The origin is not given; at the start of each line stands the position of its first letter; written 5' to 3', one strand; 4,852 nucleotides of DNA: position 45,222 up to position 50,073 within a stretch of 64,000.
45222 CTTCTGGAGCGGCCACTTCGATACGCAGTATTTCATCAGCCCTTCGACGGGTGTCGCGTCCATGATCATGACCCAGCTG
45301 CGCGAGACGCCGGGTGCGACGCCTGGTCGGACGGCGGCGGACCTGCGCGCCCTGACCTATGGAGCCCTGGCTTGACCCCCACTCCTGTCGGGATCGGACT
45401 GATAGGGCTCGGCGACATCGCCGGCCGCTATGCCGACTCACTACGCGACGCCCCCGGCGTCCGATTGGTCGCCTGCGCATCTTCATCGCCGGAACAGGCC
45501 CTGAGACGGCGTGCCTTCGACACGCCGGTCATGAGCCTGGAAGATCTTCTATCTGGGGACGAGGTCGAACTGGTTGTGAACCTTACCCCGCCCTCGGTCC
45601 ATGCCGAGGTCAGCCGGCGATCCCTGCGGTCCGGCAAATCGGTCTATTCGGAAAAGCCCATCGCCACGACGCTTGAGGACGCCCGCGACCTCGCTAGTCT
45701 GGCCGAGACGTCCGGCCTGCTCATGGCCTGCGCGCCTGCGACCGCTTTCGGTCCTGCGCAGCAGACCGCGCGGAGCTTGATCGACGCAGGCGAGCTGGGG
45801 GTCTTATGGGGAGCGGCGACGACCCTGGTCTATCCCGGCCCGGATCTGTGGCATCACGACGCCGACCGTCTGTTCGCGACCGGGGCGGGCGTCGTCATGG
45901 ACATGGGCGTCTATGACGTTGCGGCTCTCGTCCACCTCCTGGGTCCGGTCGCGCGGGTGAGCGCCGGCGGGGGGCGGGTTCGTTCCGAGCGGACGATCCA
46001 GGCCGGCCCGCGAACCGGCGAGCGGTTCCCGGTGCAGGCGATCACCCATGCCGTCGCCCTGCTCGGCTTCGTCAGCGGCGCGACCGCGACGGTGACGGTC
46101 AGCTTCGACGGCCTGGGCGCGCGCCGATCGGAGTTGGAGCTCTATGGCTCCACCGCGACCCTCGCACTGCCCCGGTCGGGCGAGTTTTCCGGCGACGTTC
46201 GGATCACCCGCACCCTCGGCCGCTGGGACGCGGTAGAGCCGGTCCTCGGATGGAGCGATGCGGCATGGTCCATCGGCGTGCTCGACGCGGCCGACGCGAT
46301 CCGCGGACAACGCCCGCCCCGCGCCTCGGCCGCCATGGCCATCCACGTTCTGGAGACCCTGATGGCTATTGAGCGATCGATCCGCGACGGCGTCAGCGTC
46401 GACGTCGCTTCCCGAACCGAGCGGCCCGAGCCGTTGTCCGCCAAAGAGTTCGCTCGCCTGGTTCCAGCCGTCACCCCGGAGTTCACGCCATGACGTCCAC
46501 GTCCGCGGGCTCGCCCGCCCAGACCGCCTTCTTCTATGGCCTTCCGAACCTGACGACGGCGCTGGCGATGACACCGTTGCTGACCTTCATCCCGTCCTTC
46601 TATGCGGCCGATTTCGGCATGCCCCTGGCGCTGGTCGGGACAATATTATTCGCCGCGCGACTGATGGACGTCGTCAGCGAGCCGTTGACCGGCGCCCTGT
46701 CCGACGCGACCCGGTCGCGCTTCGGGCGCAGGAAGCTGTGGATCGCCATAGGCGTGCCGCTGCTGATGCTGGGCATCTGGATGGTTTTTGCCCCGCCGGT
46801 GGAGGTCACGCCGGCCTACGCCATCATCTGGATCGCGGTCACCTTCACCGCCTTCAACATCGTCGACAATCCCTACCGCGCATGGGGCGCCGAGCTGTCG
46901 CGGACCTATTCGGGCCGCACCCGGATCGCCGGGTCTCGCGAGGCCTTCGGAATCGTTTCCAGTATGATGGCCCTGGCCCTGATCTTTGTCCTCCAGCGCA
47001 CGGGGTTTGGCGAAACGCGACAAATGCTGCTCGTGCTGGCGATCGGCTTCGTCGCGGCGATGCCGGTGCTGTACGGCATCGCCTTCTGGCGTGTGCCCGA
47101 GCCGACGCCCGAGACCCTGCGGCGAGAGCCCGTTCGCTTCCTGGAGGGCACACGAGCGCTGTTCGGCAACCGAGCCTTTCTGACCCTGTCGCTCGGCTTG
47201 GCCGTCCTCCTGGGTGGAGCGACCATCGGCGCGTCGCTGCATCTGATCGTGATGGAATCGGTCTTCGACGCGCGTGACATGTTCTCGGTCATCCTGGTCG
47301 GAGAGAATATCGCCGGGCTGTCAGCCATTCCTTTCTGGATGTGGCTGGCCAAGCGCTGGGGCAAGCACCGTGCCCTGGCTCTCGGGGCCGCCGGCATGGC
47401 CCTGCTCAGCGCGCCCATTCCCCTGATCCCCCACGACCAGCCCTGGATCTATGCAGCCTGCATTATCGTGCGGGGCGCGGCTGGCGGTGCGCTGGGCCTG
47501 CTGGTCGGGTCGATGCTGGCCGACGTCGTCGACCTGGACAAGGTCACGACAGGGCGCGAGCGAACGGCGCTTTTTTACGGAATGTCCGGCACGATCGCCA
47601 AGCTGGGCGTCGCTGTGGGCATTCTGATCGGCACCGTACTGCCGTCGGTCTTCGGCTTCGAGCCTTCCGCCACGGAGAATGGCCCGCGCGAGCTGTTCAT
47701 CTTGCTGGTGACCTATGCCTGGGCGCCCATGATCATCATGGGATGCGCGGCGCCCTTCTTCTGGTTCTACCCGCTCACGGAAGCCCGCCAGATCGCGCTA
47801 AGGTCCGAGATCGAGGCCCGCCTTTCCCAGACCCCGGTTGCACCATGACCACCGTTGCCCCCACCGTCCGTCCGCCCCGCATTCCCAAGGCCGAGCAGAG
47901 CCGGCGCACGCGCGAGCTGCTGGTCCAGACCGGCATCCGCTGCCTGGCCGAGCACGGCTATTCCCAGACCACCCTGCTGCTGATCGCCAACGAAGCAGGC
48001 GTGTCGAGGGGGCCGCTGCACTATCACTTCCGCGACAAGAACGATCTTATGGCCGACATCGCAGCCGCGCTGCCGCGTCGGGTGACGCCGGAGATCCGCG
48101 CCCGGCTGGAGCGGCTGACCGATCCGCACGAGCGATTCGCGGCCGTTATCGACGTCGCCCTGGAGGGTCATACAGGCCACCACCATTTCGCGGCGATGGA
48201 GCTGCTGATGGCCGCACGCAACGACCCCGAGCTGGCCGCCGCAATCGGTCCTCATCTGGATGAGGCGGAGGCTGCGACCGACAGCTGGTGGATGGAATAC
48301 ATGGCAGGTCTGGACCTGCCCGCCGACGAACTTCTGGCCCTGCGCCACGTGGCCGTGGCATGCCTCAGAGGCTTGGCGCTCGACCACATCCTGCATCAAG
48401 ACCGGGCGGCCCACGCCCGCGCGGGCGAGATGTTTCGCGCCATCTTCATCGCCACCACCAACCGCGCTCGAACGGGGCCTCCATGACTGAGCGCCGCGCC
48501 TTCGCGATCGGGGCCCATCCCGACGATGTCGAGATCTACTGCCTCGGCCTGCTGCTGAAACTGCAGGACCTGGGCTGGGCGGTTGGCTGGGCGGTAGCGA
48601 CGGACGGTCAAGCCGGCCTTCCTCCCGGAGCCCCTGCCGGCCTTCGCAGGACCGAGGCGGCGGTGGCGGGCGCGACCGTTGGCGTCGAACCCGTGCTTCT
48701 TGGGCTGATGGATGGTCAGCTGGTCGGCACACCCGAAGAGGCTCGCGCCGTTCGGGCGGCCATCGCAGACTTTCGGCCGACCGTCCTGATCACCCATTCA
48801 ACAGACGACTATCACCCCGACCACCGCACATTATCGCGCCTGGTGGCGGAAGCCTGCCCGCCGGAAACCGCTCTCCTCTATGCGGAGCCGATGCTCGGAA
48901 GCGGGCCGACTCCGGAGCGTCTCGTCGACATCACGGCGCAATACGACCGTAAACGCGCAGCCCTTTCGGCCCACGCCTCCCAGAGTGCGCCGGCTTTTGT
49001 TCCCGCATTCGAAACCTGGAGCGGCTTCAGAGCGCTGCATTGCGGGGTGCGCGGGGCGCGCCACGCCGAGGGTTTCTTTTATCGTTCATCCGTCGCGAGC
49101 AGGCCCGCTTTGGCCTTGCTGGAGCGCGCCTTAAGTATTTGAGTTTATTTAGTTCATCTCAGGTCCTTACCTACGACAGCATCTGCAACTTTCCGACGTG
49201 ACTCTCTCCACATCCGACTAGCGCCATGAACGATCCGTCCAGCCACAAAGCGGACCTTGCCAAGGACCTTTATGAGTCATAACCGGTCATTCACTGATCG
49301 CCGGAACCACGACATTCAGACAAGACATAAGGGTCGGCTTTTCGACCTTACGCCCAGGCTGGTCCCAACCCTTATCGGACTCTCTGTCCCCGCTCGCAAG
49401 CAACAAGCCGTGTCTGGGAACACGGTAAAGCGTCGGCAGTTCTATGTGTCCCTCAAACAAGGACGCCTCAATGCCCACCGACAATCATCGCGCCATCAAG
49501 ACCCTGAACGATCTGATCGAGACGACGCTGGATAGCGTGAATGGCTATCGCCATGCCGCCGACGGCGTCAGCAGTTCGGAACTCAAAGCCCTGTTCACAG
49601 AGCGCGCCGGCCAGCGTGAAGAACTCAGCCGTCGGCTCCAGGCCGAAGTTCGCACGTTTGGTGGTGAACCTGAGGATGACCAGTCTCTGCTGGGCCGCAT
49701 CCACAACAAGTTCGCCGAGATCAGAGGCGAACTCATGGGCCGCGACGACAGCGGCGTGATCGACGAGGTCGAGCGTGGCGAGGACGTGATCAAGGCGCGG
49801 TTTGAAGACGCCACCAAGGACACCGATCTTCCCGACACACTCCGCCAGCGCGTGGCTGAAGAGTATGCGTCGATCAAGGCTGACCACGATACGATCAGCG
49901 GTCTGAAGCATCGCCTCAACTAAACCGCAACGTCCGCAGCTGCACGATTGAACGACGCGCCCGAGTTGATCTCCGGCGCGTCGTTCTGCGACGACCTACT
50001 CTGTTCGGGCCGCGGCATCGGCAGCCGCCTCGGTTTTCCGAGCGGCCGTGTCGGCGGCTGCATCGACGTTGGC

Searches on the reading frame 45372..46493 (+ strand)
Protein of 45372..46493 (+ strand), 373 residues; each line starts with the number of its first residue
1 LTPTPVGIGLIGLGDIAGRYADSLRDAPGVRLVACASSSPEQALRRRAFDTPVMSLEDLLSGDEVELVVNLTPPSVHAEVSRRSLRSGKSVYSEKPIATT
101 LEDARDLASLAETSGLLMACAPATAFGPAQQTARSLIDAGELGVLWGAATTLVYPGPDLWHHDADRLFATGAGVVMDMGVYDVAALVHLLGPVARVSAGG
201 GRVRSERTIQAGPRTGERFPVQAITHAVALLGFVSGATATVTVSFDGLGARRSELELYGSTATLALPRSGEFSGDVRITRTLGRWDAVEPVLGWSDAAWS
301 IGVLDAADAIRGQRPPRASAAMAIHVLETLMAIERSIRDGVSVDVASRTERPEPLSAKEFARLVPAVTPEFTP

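Call 9: search_protein_families(library=pfam, proteins=[window:45372-46493:+], max_evalue=0.001)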
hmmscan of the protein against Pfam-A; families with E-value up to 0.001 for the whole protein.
window:45372-46493:+ (373 aa): 4 families
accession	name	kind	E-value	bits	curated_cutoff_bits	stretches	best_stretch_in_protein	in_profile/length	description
PF22725.1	GFO_IDH_MocA_C3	-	9.9e-19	68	27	1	131-264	2-123/124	GFO/IDH/MocA C-terminal domain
PF01408.29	GFO_IDH_MocA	-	1.3e-17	65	24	1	7-117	2-115/120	Oxidoreductase family, NAD-binding Rossmann fold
PF03447.22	NAD_binding_3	-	1.1e-06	29.7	24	1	12-115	1-110/116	Homoserine dehydrogenase, NAD binding domain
PF02894.22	GFO_IDH_MocA_C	-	2.7e-05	24.5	22.9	1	170-344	38-217/218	Oxidoreductase family, C-terminal alpha/beta domain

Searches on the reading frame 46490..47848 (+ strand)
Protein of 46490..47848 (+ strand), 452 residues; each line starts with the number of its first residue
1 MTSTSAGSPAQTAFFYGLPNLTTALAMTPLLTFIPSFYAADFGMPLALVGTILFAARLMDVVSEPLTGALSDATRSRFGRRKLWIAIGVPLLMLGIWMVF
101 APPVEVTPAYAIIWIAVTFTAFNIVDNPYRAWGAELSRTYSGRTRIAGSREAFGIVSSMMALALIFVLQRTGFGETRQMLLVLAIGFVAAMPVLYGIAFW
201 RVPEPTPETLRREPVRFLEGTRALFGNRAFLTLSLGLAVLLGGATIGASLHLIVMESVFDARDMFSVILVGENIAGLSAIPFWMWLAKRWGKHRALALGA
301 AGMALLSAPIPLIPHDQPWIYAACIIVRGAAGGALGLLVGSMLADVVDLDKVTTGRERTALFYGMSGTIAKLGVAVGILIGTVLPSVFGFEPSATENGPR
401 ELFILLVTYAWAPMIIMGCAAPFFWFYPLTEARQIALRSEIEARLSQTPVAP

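Call 9: search_protein_families(library=pfam, proteins=[window:46490-47848:+], max_evalue=0.001)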
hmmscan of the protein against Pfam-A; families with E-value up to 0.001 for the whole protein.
window:46490-47848:+ (452 aa): 2 families
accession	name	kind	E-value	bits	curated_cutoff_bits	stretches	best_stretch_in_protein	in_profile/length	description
PF13347.12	MFS_2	-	4.3e-72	243.4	27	1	15-431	1-427/427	MFS/sugar transport protein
PF07690.21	MFS_1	-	4e-17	62.6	33.4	1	22-347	7-323/347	Major Facilitator Superfamily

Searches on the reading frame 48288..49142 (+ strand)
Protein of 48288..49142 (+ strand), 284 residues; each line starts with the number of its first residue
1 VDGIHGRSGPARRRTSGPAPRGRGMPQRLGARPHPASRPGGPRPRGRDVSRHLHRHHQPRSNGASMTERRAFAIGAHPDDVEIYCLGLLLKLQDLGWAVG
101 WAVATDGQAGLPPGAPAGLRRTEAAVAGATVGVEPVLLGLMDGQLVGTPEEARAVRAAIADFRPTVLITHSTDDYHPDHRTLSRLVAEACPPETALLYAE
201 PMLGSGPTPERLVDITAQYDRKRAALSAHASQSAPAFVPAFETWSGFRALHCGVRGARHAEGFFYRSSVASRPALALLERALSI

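Call 12: search_protein_families(library=pfam, proteins=[window:48288-49142:+], max_evalue=0.001)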
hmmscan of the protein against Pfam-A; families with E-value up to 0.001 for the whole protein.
window:48288-49142:+ (284 aa): 1 family
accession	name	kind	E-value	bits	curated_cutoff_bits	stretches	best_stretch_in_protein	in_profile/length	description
PF02585.22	PIG-L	-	7.2e-23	81.9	28.2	1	73-190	2-129/129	GlcNAc-PI de-N-acetylase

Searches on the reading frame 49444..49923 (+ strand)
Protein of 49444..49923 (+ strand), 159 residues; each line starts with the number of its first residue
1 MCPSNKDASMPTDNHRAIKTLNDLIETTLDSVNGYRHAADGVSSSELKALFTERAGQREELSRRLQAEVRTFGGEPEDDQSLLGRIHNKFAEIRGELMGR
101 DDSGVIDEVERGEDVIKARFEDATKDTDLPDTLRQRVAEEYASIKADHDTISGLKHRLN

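Call 43: search_protein_families(library=pfam, proteins=[window:49444-49923:+], max_evalue=0.01)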
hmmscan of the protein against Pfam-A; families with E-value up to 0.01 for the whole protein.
window:49444-49923:+ (159 aa): 1 family
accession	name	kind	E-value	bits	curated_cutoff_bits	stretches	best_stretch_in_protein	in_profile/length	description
PF09537.16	DUF2383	-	5.4e-30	104.2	30.8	1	17-125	2-110/111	Domain of unknown function (DUF2383)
